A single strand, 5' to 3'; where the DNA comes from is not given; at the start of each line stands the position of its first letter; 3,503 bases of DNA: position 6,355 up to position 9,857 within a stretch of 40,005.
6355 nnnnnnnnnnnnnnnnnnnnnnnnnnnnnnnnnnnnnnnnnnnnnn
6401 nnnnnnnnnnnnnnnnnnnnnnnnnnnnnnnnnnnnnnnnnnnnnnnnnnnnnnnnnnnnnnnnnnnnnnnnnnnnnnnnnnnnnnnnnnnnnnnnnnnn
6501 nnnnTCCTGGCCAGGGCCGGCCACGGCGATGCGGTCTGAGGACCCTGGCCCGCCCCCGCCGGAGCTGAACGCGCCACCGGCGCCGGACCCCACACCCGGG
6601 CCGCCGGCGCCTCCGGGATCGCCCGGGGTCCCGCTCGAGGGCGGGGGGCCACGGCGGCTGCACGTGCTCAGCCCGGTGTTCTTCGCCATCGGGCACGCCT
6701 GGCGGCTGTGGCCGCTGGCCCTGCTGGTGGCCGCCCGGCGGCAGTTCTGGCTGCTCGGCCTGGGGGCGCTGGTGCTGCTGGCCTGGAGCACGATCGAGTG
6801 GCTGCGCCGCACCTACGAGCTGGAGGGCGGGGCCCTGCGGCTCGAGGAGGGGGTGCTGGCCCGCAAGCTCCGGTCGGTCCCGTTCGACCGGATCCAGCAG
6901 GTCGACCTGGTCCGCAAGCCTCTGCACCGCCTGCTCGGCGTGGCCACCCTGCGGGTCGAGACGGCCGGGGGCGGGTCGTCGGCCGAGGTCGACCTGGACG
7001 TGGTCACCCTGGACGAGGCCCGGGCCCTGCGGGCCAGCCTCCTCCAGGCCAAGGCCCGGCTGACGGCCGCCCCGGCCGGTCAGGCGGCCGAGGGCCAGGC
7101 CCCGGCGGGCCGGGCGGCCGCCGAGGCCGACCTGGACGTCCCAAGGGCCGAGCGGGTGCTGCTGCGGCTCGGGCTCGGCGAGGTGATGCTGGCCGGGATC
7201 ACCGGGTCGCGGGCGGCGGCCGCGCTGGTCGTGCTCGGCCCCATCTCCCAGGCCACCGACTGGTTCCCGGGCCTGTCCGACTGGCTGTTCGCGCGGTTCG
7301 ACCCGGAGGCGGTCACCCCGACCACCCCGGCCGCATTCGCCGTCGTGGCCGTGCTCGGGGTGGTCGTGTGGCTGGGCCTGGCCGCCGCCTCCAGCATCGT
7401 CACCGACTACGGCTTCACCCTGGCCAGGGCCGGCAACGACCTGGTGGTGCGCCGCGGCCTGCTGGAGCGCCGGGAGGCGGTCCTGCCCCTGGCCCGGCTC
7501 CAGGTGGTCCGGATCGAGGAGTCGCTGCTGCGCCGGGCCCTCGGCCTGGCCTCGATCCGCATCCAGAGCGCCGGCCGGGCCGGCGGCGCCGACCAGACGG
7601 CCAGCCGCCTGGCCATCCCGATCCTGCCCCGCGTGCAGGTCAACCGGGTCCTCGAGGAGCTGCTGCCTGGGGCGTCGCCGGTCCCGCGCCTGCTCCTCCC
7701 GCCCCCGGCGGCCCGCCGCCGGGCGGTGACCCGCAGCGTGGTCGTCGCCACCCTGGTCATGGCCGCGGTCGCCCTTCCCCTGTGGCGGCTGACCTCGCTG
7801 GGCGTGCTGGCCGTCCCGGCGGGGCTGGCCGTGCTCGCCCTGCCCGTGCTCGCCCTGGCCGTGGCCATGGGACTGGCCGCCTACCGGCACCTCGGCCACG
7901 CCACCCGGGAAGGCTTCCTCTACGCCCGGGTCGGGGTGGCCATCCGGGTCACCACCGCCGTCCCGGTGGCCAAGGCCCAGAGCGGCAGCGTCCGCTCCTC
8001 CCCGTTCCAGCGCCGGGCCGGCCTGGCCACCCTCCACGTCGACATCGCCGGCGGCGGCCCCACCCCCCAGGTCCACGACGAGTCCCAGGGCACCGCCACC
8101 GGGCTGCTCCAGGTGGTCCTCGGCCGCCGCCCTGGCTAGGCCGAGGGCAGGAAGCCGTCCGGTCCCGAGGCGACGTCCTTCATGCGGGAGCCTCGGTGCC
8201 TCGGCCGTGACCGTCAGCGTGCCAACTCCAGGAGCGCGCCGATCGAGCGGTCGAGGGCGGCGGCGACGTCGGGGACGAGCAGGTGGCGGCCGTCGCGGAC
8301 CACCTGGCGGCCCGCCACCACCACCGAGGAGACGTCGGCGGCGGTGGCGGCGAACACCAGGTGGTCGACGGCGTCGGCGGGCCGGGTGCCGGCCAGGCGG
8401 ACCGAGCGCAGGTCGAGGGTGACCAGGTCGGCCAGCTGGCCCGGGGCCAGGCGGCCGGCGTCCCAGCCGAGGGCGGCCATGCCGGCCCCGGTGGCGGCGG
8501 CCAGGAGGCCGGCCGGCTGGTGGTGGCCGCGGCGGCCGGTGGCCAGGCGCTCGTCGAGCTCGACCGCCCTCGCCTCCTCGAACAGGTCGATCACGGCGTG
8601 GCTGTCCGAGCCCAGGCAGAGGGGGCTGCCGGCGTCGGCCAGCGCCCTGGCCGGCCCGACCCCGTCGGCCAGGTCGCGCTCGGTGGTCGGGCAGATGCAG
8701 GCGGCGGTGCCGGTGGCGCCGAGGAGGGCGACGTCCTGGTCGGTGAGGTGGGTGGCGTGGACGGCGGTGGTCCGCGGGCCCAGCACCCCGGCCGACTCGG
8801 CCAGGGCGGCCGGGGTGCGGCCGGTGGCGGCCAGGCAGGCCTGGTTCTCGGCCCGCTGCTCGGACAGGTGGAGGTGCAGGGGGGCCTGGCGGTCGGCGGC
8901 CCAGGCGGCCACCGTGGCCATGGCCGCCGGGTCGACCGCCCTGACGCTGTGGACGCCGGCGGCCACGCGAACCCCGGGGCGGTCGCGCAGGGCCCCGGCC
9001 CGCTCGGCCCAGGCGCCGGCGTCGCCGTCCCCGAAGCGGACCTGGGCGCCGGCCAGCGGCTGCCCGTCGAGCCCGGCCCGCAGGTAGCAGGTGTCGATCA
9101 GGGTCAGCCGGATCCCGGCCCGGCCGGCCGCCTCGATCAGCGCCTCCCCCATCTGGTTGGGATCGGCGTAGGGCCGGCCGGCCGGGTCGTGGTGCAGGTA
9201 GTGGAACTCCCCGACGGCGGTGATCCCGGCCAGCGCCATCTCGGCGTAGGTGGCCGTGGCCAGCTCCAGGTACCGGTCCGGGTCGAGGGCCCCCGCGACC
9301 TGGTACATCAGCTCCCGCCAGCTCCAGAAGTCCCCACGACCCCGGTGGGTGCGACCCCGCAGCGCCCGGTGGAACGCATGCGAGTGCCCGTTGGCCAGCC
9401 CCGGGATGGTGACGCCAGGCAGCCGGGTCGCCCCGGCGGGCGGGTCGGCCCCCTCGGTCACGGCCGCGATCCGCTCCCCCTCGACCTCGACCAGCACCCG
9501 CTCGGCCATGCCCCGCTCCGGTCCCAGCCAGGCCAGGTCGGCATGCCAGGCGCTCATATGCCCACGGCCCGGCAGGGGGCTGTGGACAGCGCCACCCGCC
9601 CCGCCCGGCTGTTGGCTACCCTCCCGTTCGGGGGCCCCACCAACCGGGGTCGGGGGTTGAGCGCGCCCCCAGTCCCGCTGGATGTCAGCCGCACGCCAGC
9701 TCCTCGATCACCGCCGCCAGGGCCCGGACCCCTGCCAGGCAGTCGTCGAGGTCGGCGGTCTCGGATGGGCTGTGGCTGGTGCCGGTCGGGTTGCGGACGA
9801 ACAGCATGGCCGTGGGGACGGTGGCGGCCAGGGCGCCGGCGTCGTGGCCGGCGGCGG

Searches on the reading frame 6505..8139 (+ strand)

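Call 47: search_protein_families(library=pfam, proteins=[window:6505-8139:+], max_evalue=0.00001)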
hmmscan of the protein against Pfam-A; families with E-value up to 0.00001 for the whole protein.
window:6505-8139:+ (544 aa): 1 family
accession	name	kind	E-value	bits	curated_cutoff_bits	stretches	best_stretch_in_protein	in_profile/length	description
PF03703.20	bPH_2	-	3.7e-43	146.1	22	3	99-178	1-77/78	Bacterial PH domain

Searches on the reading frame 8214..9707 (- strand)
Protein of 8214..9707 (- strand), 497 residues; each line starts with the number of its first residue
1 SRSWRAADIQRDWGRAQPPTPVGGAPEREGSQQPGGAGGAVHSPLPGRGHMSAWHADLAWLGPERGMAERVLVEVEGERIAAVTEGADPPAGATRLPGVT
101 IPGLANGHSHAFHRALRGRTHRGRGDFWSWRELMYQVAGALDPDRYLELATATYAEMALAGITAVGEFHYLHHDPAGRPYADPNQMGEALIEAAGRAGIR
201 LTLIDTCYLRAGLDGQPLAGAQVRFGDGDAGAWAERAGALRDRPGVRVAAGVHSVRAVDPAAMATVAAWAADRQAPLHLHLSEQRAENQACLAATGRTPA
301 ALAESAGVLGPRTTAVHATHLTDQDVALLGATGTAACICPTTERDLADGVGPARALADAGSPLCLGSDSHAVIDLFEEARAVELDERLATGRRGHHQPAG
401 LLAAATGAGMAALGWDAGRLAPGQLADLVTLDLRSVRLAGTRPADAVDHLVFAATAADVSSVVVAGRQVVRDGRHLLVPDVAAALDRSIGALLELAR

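Call 47: search_protein_families(library=pfam, proteins=[window:8214-9707:-], max_evalue=0.00001)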
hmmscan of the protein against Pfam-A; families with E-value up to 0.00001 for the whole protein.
window:8214-9707:- (497 aa): 1 family
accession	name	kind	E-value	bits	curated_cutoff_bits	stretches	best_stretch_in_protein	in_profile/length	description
PF01979.26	Amidohydro_1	-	1.8e-39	136.4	25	1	101-469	3-345/345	Amidohydrolase family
